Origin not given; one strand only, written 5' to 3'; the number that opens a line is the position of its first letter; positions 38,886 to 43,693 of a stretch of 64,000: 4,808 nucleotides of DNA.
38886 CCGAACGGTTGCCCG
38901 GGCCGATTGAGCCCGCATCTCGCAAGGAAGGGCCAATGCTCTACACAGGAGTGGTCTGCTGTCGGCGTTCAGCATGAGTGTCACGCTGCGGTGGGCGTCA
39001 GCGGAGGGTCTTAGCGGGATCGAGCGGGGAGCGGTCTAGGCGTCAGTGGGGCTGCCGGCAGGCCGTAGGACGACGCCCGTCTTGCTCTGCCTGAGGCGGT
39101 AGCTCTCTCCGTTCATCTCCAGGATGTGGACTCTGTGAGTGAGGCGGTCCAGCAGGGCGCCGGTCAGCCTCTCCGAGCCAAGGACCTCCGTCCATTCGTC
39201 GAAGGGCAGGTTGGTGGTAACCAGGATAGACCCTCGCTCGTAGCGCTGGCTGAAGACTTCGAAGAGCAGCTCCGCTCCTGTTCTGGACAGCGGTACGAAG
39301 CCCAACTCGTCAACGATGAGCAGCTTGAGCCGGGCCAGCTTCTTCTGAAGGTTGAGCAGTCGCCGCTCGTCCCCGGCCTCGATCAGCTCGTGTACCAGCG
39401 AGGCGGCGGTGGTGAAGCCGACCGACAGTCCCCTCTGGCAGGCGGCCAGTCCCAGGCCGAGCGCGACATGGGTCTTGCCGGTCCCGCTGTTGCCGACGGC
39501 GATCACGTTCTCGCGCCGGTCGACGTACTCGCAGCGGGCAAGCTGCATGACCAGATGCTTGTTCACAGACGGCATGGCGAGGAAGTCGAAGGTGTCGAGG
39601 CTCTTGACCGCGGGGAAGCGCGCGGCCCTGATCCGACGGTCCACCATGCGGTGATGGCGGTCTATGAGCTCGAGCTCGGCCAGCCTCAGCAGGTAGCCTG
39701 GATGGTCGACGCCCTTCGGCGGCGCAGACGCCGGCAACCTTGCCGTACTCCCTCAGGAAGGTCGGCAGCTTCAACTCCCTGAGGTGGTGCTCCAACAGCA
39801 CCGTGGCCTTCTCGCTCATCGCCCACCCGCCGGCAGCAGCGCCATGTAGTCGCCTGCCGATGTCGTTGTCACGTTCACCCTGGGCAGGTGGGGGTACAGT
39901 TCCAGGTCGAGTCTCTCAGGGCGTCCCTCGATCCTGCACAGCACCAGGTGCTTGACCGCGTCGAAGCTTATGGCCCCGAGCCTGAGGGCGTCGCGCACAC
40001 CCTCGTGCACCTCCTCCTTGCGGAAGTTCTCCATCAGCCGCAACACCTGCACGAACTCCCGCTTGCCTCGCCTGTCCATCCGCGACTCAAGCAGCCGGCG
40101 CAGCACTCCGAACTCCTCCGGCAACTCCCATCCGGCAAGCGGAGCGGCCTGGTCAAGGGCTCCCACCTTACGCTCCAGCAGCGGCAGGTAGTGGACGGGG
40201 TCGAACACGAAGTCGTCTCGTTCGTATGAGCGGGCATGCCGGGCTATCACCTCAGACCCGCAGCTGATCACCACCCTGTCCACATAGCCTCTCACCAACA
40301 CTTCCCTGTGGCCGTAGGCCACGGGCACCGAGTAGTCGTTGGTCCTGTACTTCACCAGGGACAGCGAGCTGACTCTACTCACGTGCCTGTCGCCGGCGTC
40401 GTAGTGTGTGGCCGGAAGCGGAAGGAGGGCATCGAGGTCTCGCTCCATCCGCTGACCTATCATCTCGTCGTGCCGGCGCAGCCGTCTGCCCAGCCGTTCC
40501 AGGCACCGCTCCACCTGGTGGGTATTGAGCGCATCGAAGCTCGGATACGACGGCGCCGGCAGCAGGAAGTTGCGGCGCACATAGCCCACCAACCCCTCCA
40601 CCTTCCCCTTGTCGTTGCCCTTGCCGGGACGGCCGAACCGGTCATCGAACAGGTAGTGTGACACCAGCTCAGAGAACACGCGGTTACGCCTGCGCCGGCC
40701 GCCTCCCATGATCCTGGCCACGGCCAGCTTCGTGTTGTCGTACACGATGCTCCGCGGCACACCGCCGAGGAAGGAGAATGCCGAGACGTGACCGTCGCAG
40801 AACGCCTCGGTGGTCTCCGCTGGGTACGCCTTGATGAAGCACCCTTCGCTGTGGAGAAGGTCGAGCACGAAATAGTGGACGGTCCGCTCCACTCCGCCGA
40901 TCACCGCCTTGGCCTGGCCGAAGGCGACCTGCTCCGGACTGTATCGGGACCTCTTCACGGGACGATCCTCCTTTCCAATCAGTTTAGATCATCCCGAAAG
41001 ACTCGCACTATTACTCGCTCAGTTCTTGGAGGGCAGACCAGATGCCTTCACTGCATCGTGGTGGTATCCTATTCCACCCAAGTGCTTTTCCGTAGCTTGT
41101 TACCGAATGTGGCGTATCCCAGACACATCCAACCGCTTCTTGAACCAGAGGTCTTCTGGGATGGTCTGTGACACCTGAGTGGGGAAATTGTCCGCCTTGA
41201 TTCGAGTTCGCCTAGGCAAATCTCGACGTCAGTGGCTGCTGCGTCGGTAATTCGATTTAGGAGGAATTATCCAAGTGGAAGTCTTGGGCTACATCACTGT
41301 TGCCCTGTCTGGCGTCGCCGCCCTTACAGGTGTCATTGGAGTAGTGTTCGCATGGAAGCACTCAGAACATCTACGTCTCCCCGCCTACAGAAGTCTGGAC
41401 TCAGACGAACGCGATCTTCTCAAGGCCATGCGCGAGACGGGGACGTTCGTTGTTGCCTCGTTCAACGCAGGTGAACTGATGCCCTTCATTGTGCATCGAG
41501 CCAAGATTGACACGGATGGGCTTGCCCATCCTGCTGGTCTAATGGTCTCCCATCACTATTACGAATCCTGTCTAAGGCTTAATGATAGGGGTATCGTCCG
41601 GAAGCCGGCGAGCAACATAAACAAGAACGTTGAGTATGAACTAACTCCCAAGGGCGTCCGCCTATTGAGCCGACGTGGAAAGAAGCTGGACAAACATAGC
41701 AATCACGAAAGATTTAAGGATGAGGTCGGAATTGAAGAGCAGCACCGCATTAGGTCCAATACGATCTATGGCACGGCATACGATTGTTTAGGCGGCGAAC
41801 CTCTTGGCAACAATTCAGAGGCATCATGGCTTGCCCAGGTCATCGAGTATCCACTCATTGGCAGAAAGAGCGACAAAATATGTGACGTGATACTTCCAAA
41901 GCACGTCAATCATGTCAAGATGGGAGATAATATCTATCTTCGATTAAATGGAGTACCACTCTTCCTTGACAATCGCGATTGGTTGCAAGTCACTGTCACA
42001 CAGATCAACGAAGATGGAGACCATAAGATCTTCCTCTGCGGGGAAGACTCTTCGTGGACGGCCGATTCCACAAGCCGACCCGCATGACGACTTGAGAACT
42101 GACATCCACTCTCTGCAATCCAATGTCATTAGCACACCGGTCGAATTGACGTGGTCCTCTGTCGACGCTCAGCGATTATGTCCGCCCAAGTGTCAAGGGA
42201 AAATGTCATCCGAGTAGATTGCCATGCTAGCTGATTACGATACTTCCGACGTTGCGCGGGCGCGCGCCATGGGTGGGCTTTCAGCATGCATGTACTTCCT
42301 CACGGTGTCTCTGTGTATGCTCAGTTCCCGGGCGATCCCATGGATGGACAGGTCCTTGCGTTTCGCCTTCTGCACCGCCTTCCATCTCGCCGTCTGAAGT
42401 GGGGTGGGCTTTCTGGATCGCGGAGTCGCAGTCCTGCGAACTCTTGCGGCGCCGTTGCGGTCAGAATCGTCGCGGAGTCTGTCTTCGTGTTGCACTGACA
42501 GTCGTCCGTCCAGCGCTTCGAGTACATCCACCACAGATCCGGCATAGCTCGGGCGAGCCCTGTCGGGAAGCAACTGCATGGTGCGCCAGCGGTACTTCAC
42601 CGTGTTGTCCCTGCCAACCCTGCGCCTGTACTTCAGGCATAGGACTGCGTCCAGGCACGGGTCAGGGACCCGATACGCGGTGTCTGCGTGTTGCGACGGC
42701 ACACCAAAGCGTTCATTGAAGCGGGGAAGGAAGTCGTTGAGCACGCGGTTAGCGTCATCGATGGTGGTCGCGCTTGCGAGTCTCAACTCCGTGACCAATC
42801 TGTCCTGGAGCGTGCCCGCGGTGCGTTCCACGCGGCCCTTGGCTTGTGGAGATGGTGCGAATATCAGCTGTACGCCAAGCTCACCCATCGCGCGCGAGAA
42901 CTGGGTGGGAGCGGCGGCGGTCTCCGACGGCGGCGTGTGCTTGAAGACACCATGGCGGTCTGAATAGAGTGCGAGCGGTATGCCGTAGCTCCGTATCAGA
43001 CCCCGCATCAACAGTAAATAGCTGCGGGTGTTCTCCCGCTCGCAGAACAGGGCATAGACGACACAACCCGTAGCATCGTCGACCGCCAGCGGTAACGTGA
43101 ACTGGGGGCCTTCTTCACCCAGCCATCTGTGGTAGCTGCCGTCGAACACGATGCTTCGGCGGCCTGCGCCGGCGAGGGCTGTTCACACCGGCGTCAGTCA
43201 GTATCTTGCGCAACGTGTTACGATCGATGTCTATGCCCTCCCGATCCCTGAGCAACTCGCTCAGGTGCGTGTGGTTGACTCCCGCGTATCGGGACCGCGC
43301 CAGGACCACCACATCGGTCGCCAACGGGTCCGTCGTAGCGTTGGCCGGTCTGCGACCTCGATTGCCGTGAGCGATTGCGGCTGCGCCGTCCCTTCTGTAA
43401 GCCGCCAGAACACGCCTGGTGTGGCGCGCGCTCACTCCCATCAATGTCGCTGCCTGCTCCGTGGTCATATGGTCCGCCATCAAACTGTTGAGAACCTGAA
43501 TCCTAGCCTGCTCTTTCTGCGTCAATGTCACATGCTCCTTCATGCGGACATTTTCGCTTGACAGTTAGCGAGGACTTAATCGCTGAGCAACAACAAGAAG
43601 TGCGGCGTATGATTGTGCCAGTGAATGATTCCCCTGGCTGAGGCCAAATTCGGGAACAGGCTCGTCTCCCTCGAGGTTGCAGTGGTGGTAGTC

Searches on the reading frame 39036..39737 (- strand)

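Call 43: search_protein_families(library=pfam, proteins=[window:39036-39737:-], max_evalue=0.0001)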
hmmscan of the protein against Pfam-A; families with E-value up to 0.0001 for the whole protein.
window:39036-39737:- (233 aa): 2 families
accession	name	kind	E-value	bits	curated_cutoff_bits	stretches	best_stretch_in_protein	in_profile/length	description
PF01695.23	IstB_IS21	-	4.9e-68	229.6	24.1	1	15-219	32-236/238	IstB-like ATP binding protein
PF00308.24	Bac_DnaA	-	1e-07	32.7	23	1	77-174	36-135/162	Bacterial DnaA ATPAse domain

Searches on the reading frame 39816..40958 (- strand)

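Call 41: search_protein_families(library=pfam, proteins=[window:39816-40958:-], max_evalue=0.0001)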
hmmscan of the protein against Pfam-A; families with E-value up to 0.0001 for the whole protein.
window:39816-40958:- (380 aa): 1 family
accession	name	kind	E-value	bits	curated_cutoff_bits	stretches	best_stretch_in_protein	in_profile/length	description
PF22483.2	Mu-transpos_C_2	-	3.5e-21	75.1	27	1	181-253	1-73/73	Mu transposase, C-terminal domain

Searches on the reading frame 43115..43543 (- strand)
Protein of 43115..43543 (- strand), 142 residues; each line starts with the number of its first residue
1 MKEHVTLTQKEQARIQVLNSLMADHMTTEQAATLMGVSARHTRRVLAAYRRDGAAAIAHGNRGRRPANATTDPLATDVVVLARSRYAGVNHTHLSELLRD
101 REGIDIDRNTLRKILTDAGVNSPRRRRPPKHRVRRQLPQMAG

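Call 79: search_protein_families(library=pfam, proteins=[window:43115-43543:-], max_evalue=0.001)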
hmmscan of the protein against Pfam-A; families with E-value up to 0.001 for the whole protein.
window:43115-43543:- (142 aa): 4 families
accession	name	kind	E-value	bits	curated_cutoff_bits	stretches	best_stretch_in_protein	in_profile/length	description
PF13551.12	HTH_29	-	1.5e-08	35.1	28.1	1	14-73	1-60/64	Winged helix-turn helix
PF13384.12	HTH_23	-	8.8e-07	29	24.6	1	9-56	2-48/50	Homeodomain-like domain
PF13518.12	HTH_28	-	3.1e-06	27.6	25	1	14-65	2-52/52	Helix-turn-helix domain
PF13565.12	HTH_32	-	9e-05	23.4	33.7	1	43-115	3-73/73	Homeodomain-like domain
